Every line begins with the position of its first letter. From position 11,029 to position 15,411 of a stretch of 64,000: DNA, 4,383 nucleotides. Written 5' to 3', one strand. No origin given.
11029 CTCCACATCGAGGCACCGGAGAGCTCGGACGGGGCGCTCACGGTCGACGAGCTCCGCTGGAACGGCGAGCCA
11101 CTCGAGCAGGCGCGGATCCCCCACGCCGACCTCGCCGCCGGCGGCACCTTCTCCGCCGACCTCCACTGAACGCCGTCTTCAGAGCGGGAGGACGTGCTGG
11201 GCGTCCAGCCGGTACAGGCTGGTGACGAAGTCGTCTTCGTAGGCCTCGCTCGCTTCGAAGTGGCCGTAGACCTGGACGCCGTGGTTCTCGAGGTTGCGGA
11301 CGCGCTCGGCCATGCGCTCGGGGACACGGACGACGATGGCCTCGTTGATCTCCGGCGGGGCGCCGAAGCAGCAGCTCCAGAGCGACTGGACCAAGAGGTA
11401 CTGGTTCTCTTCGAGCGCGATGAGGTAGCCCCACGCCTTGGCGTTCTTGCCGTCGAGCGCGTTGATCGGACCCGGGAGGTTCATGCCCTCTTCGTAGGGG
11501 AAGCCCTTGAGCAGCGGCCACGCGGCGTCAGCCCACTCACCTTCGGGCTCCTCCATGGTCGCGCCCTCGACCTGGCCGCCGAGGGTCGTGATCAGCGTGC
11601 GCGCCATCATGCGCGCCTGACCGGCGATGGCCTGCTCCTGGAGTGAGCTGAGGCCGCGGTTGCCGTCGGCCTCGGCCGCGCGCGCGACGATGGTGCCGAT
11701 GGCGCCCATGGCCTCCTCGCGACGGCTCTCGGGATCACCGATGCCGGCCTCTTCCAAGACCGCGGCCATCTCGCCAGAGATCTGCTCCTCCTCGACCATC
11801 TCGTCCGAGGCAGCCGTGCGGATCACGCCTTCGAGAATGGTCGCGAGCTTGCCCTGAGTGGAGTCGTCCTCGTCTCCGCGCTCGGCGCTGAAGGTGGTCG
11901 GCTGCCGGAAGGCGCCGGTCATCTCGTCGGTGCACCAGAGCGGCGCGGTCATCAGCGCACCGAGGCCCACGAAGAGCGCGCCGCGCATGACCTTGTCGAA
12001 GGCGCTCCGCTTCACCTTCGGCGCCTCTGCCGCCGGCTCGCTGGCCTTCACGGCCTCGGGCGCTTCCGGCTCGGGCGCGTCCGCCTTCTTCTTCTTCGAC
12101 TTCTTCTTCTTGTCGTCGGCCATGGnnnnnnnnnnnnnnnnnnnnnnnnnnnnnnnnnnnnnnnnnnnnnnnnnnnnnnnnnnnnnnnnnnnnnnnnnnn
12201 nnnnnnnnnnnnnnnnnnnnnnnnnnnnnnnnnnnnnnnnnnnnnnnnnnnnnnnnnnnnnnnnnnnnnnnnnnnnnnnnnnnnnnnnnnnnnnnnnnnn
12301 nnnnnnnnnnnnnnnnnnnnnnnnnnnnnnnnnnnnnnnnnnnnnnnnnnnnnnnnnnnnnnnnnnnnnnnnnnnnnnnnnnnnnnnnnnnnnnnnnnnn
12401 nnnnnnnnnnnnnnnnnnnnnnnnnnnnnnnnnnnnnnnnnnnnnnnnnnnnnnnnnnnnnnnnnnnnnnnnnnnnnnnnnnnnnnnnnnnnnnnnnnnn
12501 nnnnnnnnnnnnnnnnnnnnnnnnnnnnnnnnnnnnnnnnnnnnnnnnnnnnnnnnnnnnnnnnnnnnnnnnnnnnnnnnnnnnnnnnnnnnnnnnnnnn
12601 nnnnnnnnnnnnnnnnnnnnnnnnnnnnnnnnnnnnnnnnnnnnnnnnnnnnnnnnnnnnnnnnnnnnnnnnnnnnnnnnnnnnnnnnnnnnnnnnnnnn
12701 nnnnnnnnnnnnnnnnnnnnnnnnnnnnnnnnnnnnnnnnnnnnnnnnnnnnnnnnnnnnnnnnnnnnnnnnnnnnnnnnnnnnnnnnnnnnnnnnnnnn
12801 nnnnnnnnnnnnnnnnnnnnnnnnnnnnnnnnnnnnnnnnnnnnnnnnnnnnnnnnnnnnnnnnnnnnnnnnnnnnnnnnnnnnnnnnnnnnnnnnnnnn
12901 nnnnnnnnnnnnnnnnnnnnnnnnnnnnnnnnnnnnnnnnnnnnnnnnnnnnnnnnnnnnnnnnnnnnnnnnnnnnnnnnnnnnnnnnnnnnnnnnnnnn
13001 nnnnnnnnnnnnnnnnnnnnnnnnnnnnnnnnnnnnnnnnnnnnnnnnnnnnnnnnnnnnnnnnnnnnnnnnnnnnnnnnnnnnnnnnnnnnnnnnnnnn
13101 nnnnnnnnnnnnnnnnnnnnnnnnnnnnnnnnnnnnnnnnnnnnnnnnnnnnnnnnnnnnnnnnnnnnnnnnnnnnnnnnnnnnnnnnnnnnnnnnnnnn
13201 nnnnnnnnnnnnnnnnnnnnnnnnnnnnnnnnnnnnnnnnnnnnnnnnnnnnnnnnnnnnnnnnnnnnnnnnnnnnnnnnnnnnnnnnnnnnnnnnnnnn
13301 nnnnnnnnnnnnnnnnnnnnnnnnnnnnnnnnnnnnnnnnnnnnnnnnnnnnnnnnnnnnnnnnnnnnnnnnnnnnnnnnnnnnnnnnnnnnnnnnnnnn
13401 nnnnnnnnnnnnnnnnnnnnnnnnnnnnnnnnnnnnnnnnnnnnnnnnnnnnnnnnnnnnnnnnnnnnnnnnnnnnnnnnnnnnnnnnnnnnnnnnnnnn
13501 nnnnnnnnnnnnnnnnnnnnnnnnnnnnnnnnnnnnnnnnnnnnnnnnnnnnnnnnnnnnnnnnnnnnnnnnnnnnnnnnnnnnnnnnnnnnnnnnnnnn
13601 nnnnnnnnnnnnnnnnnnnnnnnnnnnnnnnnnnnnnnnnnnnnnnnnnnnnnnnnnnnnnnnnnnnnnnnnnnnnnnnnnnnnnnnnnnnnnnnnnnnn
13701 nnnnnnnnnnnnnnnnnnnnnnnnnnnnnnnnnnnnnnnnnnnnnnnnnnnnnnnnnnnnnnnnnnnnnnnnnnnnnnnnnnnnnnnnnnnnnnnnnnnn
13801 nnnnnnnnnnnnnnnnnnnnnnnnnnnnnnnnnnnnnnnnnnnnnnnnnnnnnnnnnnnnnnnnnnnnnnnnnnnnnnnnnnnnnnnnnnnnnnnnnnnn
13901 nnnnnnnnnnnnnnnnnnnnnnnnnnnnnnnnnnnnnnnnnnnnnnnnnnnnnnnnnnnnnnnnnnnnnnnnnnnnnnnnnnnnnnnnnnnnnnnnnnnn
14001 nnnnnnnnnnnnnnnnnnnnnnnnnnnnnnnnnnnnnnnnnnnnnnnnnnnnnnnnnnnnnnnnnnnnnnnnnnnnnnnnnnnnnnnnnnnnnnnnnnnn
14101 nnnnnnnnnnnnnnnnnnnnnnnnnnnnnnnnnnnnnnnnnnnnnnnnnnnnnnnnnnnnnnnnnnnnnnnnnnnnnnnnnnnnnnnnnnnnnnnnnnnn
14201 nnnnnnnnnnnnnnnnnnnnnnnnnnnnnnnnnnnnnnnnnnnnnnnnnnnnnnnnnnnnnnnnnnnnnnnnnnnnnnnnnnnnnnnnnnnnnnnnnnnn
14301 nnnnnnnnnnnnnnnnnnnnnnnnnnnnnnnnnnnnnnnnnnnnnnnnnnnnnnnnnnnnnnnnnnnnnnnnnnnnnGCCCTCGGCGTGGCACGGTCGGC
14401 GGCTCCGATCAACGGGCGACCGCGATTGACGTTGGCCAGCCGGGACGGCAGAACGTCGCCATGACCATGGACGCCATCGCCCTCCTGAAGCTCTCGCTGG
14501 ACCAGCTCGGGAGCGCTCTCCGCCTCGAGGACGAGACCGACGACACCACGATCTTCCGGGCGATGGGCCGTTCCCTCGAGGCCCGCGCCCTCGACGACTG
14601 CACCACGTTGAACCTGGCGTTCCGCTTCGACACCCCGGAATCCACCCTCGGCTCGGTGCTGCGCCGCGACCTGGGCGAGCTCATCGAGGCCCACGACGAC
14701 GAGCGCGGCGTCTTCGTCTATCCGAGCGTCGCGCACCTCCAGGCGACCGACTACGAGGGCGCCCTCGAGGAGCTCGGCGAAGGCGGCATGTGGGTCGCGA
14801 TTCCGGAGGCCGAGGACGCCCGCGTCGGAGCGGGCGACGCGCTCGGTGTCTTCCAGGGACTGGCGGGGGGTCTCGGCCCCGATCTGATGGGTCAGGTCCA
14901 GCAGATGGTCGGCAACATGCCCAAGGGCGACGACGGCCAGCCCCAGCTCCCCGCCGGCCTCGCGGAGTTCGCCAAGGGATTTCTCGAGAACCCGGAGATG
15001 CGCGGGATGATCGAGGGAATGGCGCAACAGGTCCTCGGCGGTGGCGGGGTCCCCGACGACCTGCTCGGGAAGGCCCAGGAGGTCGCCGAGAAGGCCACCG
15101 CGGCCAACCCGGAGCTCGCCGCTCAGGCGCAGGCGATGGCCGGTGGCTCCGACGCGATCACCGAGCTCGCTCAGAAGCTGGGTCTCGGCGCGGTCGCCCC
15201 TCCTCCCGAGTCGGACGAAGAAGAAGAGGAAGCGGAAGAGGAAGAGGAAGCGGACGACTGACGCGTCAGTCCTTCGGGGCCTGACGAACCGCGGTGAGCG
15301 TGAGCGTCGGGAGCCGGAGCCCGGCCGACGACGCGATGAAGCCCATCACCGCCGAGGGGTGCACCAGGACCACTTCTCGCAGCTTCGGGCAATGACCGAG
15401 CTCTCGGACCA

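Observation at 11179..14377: MacB/FtsX-type ABC transporter + DUF3299-like partner whose permease carries a His/Asp/Glu metal-sponge insertion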

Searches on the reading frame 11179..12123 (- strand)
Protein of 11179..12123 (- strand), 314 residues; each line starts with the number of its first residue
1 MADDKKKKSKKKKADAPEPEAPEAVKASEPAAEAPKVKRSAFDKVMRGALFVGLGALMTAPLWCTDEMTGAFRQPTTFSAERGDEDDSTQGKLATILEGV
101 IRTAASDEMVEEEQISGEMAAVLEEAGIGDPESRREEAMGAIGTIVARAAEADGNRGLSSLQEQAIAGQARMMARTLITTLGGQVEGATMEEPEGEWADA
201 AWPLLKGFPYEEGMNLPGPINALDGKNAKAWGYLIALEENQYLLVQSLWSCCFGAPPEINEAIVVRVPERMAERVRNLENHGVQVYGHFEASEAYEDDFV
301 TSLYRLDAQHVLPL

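Call 8: search_protein_families(library=pfam, proteins=[window:11179-12123:-], max_evalue=1)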
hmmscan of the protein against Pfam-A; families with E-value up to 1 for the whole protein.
window:11179-12123:- (314 aa): 1 family
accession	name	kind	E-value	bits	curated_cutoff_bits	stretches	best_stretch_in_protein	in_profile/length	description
PF11736.14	DUF3299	-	0.00027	21.5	22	1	221-311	45-137/139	Protein of unknown function (DUF3299)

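Call 9: search_protein_families(library=ncbifam, proteins=[window:11179-12123:-], max_evalue=1)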
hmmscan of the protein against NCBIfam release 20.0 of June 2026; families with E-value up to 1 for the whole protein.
window:11179-12123:- (314 aa): 0 families

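Call 16: search_solved_structures(query=window:11179-12123:-, max_evalue=10, show_alignments=2)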
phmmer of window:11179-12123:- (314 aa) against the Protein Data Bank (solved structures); distinct sequences matched with E-value up to 10: 1.
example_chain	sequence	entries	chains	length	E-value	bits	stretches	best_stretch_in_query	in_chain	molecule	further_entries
4hsp_A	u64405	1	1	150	0.03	17.1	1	214-313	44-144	hypothetical protein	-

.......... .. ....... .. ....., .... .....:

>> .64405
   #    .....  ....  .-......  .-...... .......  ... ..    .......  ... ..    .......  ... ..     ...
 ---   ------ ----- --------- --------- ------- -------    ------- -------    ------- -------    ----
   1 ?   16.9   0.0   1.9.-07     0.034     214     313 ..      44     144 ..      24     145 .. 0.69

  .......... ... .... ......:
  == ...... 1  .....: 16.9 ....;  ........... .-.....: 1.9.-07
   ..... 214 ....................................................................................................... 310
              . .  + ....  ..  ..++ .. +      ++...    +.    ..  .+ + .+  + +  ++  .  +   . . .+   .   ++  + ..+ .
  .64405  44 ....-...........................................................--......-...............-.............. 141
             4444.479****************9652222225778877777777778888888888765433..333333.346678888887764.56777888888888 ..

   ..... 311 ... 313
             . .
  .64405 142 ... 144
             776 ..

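Call 18: find_homologous_proteins(query=window:11179-12123:-, max_evalue=0.001)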
Query window:11179-12123:- (314 aa): 42 proteins with E <= 0.001 among 3861 candidates.
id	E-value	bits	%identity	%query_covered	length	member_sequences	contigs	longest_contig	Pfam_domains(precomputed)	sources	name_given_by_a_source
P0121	2.5e-203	692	100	100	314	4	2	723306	-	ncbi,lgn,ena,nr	ncbi:MAG: hypothetical protein JJ863_11095 [Deltaproteobacteria bacterium]|nr:hypothetical protein [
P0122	1.5e-180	617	90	100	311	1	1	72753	-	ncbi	-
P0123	1.0e-167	575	84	100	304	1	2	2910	-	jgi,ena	-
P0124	2.2e-167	574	84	100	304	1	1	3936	-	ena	-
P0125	2.8e-163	561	86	94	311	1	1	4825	-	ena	-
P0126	3.0e-160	551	82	100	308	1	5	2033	-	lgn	-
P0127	1.8e-154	532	79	100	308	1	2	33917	-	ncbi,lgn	-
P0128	1.0e-152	526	78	100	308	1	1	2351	-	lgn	-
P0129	3.3e-151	521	82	95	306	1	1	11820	-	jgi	jgi:hypothetical protein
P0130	6.8e-150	517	80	94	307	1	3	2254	-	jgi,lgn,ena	-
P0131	2.3e-134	466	77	88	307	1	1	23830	-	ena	-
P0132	1.1e-131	457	72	95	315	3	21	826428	-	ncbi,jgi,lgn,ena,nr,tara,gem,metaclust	ncbi:MAG: hypothetical protein CMN30_17010 [Sandaracinus sp.]|nr:hypothetical protein [Sandaracinus 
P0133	2.5e-127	443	68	97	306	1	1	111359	-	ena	-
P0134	1.4e-124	434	68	97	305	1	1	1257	-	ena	-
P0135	5.4e-113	396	75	79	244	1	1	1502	-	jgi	jgi:hypothetical protein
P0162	5.2e-56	208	43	93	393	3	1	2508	PF11736.15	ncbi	ncbi:MAG: DUF3299 domain-containing protein [Myxococcota bacterium]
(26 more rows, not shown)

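Call 20: search_solved_structures(query=A1, max_evalue=10, show_alignments=2)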
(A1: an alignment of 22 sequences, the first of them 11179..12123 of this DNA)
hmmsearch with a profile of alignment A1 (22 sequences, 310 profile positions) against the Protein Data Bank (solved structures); distinct sequences matched with E-value up to 10: 2.
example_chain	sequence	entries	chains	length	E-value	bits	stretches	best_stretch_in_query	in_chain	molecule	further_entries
4hsp_A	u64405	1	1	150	0.032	16.9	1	218-309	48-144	hypothetical protein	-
4yu5_A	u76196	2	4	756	7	9.2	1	173-203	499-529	Immune inhibitor A, metalloprotease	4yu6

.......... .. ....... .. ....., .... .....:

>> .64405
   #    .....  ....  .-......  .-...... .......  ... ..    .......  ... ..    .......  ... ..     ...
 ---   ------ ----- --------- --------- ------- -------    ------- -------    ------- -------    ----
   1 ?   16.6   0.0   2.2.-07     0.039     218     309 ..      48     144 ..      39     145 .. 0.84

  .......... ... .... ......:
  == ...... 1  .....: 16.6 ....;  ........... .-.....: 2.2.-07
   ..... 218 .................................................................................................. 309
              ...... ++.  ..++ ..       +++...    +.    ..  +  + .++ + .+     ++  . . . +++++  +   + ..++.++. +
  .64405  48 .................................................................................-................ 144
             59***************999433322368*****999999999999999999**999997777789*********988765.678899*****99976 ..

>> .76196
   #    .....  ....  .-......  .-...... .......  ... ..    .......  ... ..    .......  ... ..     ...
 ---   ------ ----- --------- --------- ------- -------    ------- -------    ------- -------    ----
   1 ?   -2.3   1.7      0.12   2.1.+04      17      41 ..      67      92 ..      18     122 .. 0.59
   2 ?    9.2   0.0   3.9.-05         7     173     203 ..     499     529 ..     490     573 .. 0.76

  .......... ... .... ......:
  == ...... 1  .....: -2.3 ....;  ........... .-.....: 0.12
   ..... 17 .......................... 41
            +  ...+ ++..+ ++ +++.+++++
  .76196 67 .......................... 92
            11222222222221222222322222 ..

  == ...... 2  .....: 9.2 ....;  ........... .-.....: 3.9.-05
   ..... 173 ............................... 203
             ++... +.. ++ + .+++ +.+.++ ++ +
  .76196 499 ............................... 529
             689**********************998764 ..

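Call 21: search_protein_families(library=pfam, alignment_id=A1, max_evalue=0.01)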
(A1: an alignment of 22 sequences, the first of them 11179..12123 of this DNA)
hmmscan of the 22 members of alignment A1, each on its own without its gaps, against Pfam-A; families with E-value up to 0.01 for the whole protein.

A. member 1, window:11179-12123:- (314 aa): 1 family
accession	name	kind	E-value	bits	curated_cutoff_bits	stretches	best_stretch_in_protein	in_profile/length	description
PF11736.14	DUF3299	-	0.00027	21.5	22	1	221-311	45-137/139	Protein of unknown function (DUF3299)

B. families by the number of members that match (of 22 scanned): 1 family
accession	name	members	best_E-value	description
PF11736.14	DUF3299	13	1.5e-05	Protein of unknown function (DUF3299)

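Call 41: predict_structure(alignment_id=A1)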
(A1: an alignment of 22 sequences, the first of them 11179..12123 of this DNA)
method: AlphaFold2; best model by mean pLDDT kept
length: 314 residues; sequences in the alignment: 22
mean_pLDDT: 77.0   pTM: 0.57
mean pLDDT of the five models: 77.0, 77.0, 76.3, 75.8, 73.3
residues with pLDDT >= 90: 130; 70-90: 86; 50-70: 38; < 50: 60
segments of 3 or more residues with pLDDT < 50: 1-34, 60-83
pLDDT, mean of each block of 10 residues (from residue 1): 38 39 38 48 70 63 45 39 66 93 89 96 94 93 87 63 79 86 72 92 90 94 97 91 84 73 95 88 94 92 96 89
secondary structure, 60 per line:
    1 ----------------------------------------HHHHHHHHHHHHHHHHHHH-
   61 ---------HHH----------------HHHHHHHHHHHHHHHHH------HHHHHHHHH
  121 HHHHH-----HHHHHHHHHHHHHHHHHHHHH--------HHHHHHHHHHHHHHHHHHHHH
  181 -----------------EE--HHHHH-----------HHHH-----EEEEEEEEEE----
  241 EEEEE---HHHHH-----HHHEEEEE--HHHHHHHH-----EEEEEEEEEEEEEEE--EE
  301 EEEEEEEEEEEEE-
elements in order: H41-59 H89-105 H112-125 H131-151 H160-180 H202-206 H218-221 E227-236 E241-245 H249-253 E262-266 H269-276 E282-296 E299-313

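Call 45: fold_search(model_id=the predicted structure, library=pdb)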
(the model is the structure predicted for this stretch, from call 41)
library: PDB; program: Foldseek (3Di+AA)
matches with E <= 10: 501; with E <= 0.001: 1
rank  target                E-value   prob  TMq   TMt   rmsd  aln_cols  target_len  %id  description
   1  4hsp                  2.7e-07  1.00  0.28  0.56   8.8       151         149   23  Crystal structure of a DUF3299 family protein (PA4066) from Pseudomonas aeruginosa PAO1 at 2.45 A resolution (released 2012-12-26)
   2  8d0b_C                1.3e-03  1.00  0.23  0.53   5.2       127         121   11  Human CST-DNA polymerase alpha/primase preinitiation complex bound to 4xTEL-foldback template (released 2022-06-22)
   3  4glv_B                1.6e-03  1.00  0.20  0.52   4.6       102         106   15  OBody AM3L09 bound to hen egg-white lysozyme (released 2013-08-21)
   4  3eiv_B                2.6e-03  1.00  0.21  0.53   5.4       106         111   15  Crystal Structure of Single-stranded DNA-binding protein from Streptomyces coelicolor (released 2009-09-08)
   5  4glv_H                2.6e-03  1.00  0.21  0.52   4.5       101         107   11  OBody AM3L09 bound to hen egg-white lysozyme (released 2013-08-21)
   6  1gm5_A                2.6e-03  0.80  0.20  0.10  18.3       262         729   12  Structure of RecG bound to three-way DNA junction (released 2001-10-03)
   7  8ouw_3                2.9e-03  0.91  0.24  0.13  17.3       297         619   12  Cryo-EM structure of CMG helicase bound to TIM-1/TIPN-1 and homodimeric DNSN-1 on fork DNA (Caenorhabditis elegans) (released 2023-08-16)
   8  4gn4_B                3.5e-03  1.00  0.21  0.52   4.9        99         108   15  OBody AM2EP06 bound to hen egg-white lysozyme (released 2013-08-21)
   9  6bhw_E                3.5e-03  1.00  0.19  0.52   6.3       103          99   16  B. subtilis SsbA (released 2018-12-19)
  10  4o2d_B                3.5e-03  1.00  0.20  0.13   5.1        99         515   14  Crystal structure of aspartyl-tRNA synthetase from Mycobacterium smegmatis with bound aspartic acid (released 2014-01-22)
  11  5yyu_C                3.7e-03  1.00  0.20  0.55   6.9       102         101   17  Crystal structure of Staphylococcus aureus single-stranded DNA-binding protein SsbB (released 2018-08-15)
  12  4o2d_A                3.7e-03  1.00  0.20  0.12   5.1        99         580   14  Crystal structure of aspartyl-tRNA synthetase from Mycobacterium smegmatis with bound aspartic acid (released 2014-01-22)
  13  3stb_C                3.9e-03  1.00  0.21  0.51   5.5       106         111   14  A complex of two editosome proteins and two nanobodies (released 2011-11-02)
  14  1efw_A                5.0e-03  0.99  0.19  0.11   5.3       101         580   13  Crystal structure of aspartyl-tRNA synthetase from Thermus thermophilus complexed to tRNAasp from Escherichia coli (released 2000-06-19)
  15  8tc9_A                5.3e-03  1.00  0.23  0.17   4.7       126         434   13  Human asparaginyl-tRNA synthetase bound to OSM-S-106 (released 2024-02-07)
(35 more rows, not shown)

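Call 63: find_related_loci(query=A1, collection=metagenome_contigs, flank=5500)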
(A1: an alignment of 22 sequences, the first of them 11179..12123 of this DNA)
Query A1 (314 aa) in metagenome_contigs; peptide patterns used: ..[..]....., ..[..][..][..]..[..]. (x = any residue, [..] = any of these).
132 stretches matched a pattern; 43 encode a relative of the query (tblastn E <= 1e-3); 43 distinct loci.
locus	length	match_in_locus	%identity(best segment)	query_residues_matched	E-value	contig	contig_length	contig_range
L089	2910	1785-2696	84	1-314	0e+0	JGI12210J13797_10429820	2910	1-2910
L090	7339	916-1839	79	1-314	2e-163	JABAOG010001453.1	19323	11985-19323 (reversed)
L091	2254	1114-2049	76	2-314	7e-169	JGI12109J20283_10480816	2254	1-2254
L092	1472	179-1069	72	18-314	3e-151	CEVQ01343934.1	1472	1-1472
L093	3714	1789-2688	54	1-314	1e-100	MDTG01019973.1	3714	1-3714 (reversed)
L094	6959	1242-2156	52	14-311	3e-91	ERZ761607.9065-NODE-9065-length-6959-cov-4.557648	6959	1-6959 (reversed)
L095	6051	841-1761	50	2-311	9e-91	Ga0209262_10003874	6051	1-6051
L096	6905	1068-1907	51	27-314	6e-90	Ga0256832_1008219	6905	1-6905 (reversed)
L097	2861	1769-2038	57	221-314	1e-32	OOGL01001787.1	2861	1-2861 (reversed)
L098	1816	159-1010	31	25-311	3e-29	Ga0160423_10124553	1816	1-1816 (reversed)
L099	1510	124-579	36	158-311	5e-25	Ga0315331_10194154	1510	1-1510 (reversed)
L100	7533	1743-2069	35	205-311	1e-19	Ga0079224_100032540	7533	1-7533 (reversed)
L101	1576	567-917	34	199-311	2e-19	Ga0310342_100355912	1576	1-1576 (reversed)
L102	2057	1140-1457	36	208-311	7e-19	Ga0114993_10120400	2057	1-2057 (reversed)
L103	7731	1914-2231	37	208-311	8e-19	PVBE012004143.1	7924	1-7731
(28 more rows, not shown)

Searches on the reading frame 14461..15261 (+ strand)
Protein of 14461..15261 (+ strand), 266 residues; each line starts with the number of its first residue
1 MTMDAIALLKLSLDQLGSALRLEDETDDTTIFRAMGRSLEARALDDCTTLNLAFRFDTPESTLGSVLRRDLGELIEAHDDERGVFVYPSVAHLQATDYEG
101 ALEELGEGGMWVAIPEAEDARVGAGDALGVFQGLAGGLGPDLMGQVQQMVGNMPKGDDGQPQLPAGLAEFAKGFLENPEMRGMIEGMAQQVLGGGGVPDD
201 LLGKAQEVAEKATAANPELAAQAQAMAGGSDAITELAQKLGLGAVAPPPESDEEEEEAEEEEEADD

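Call 58: search_protein_families(library=pfam, proteins=[window:14461-15261:+], max_evalue=0.1)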
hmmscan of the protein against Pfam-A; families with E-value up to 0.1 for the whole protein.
window:14461-15261:+ (266 aa): 1 family
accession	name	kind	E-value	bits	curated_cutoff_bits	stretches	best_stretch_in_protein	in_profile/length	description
PF05489.18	Phage_tail_X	-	0.051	13.6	22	0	202-228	19-45/60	Phage Tail Protein X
